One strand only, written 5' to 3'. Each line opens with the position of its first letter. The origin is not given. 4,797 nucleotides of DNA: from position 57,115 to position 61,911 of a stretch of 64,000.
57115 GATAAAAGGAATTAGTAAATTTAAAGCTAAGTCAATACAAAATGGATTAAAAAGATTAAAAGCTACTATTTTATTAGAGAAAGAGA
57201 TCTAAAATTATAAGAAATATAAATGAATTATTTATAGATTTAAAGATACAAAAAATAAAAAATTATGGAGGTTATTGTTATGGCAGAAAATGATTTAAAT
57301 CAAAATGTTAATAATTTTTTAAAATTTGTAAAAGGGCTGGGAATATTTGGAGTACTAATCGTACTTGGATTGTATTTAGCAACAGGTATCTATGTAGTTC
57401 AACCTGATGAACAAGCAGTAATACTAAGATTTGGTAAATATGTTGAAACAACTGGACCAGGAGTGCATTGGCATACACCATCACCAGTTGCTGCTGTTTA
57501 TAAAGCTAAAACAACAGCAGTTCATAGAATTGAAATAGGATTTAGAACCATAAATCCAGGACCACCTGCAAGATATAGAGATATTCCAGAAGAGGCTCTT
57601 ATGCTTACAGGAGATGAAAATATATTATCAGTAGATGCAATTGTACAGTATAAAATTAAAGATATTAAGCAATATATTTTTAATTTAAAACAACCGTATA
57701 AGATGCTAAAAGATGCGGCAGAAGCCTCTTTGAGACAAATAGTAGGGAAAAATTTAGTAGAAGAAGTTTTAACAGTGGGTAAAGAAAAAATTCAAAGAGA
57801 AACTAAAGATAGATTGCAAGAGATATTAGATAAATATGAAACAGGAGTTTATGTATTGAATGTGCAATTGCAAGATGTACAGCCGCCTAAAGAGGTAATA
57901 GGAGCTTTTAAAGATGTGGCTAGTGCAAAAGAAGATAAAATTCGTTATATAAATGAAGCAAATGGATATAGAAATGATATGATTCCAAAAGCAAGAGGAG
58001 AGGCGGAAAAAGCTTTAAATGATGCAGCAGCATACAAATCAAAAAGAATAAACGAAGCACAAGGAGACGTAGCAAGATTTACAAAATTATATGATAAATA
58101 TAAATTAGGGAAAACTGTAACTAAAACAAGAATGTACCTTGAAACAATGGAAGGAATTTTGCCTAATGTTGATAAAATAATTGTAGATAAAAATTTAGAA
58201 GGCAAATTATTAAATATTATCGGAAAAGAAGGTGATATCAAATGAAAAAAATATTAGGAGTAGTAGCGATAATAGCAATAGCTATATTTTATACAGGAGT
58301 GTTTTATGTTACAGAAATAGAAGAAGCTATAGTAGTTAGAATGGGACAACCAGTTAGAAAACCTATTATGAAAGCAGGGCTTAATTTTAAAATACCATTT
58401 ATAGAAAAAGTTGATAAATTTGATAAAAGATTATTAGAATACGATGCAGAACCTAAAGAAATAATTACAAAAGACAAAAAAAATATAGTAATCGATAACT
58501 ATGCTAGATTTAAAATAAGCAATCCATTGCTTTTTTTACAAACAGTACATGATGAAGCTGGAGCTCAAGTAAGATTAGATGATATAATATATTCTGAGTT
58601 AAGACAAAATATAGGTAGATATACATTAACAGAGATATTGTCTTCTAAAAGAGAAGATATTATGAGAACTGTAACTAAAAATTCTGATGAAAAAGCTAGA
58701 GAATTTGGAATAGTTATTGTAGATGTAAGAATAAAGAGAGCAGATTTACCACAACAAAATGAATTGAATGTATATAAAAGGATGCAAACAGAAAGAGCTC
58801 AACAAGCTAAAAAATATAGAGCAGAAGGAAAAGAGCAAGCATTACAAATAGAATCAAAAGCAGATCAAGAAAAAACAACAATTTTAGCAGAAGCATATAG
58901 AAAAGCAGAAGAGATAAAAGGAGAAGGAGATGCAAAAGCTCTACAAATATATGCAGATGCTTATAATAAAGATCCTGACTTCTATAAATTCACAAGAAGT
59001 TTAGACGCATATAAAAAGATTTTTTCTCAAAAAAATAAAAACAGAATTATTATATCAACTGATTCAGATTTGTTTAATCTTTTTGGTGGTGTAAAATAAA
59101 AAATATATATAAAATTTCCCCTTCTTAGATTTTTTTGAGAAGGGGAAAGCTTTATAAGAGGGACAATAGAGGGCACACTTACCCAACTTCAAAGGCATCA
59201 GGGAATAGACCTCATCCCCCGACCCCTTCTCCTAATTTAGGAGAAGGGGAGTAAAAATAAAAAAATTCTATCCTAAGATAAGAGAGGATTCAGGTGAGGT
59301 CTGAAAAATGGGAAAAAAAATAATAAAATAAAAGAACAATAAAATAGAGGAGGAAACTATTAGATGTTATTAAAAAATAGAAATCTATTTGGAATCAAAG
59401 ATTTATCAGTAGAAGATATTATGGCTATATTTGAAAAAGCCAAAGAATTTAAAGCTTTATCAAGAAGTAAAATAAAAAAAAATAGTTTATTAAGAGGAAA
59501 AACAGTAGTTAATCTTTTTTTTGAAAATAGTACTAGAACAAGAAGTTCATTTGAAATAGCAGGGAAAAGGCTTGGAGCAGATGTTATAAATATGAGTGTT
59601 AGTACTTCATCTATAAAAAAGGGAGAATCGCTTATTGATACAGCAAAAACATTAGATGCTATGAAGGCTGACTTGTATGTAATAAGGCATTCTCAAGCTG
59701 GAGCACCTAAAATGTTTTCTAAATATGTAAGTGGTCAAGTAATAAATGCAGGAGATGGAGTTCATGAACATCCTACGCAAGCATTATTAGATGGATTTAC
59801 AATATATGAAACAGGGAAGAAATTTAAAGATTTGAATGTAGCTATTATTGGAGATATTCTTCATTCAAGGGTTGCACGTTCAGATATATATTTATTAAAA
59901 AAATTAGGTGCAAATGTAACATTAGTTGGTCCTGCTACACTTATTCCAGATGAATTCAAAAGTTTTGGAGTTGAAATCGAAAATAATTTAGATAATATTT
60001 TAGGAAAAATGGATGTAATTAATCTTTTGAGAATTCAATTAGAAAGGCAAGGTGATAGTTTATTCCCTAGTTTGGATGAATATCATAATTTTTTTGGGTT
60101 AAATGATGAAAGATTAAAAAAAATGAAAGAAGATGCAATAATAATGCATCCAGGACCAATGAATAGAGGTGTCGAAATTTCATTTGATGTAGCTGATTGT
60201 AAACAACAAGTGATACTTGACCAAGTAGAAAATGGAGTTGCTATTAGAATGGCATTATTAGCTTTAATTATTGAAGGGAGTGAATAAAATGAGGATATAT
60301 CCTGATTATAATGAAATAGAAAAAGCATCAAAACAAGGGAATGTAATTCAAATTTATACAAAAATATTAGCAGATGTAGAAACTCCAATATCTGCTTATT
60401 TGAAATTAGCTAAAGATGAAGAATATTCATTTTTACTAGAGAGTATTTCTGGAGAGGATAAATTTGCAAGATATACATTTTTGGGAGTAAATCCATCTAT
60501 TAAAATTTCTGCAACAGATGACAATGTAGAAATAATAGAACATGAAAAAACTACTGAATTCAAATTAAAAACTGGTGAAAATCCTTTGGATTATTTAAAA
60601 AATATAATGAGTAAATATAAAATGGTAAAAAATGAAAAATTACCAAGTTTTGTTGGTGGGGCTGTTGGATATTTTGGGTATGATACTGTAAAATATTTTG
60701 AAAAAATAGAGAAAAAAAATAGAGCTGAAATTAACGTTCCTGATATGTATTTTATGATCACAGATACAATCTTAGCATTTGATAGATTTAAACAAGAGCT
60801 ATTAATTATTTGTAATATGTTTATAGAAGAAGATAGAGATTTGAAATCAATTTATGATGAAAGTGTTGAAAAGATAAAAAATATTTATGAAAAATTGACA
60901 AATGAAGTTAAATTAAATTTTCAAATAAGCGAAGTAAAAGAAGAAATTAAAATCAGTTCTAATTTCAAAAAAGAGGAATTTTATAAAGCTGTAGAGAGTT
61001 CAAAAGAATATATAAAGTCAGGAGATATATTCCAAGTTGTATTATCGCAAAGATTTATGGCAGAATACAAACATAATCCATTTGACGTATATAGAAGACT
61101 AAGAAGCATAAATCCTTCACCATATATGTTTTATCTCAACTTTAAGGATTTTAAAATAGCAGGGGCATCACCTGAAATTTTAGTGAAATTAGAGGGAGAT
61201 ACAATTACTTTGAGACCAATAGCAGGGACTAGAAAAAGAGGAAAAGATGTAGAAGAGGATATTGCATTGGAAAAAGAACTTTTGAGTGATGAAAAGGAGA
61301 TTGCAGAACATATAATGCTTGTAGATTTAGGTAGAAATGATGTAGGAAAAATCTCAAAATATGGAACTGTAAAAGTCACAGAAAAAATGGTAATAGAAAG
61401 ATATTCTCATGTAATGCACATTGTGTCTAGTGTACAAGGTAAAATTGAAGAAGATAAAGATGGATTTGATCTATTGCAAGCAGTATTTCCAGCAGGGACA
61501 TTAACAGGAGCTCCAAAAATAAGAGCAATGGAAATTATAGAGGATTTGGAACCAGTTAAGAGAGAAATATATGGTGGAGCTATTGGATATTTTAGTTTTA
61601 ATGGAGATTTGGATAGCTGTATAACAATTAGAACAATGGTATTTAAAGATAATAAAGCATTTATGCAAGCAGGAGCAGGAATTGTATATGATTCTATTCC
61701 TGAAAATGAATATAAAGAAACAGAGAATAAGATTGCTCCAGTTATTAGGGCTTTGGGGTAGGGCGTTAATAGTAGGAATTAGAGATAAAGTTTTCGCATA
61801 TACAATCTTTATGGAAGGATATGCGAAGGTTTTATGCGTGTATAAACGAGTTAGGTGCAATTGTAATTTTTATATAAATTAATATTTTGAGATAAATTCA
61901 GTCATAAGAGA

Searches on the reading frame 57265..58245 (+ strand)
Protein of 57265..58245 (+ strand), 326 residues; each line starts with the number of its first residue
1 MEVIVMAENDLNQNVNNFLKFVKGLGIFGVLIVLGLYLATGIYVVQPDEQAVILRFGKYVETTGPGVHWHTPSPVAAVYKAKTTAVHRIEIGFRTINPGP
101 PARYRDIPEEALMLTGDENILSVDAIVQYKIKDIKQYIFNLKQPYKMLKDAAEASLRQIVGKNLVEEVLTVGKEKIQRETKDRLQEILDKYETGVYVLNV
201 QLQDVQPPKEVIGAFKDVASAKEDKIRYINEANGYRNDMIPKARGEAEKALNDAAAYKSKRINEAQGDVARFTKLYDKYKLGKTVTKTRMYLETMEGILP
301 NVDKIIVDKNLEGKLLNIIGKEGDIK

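Call 90: search_protein_families(library=pfam, proteins=[window:57265-58245:+], max_evalue=0.00001)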
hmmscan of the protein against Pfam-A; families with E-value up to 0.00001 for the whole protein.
window:57265-58245:+ (326 aa): 1 family
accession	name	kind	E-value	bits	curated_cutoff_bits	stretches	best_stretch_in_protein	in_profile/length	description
PF01145.31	Band_7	-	1.6e-28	100.4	23.6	1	44-233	2-173/176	SPFH domain / Band 7 family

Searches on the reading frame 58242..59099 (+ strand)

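Call 90: search_protein_families(library=pfam, proteins=[window:58242-59099:+], max_evalue=0.00001)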
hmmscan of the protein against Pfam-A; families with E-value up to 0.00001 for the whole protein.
window:58242-59099:+ (285 aa): 1 family
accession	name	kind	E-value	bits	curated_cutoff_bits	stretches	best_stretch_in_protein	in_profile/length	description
PF01145.31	Band_7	-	3.5e-31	109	23.6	1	27-197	7-175/176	SPFH domain / Band 7 family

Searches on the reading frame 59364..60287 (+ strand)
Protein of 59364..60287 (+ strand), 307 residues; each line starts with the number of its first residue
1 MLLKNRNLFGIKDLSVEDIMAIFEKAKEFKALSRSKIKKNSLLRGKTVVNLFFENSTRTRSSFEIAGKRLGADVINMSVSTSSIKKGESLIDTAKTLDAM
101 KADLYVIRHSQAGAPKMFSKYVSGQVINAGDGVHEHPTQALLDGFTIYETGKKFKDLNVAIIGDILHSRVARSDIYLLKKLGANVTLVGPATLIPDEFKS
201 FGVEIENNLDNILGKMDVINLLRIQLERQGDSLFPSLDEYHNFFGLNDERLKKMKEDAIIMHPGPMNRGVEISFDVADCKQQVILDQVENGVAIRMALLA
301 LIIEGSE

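Call 90: search_protein_families(library=pfam, proteins=[window:59364-60287:+], max_evalue=0.00001)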
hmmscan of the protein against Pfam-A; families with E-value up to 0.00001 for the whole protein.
window:59364-60287:+ (307 aa): 2 families
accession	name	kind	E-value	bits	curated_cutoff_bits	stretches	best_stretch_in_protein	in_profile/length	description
PF02729.26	OTCace_N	-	3.9e-46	157.2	29.9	1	6-149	1-148/148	Aspartate/ornithine carbamoyltransferase, carbamoyl-P binding domain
PF00185.30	OTCace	-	1.3e-27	97.2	29.4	1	155-301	1-156/157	Aspartate/ornithine carbamoyltransferase, Asp/Orn binding domain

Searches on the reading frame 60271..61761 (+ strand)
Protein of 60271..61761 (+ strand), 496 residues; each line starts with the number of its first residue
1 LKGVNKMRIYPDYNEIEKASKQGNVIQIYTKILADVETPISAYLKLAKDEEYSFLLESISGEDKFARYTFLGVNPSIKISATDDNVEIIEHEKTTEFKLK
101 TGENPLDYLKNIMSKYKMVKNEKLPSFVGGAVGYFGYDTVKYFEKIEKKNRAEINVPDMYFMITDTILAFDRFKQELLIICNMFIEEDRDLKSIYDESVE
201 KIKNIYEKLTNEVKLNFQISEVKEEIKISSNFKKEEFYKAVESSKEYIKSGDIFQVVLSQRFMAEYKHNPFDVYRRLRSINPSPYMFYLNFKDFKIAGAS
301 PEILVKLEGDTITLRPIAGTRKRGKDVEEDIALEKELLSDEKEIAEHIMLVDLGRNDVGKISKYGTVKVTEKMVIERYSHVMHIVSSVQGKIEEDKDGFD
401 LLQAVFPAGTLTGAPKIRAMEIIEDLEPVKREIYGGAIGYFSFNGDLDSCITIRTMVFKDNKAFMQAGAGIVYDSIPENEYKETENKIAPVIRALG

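Call 90: search_protein_families(library=pfam, proteins=[window:60271-61761:+], max_evalue=0.00001)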
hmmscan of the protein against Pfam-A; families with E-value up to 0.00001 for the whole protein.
window:60271-61761:+ (496 aa): 2 families
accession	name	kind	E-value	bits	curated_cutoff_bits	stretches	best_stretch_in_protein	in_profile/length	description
PF00425.24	Chorismate_bind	-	3.5e-97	325.4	27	1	234-487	2-257/257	chorismate binding enzyme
PF04715.19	Anth_synt_I_N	-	1e-41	142.9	23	1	35-179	1-140/140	Anthranilate synthase component I, N terminal region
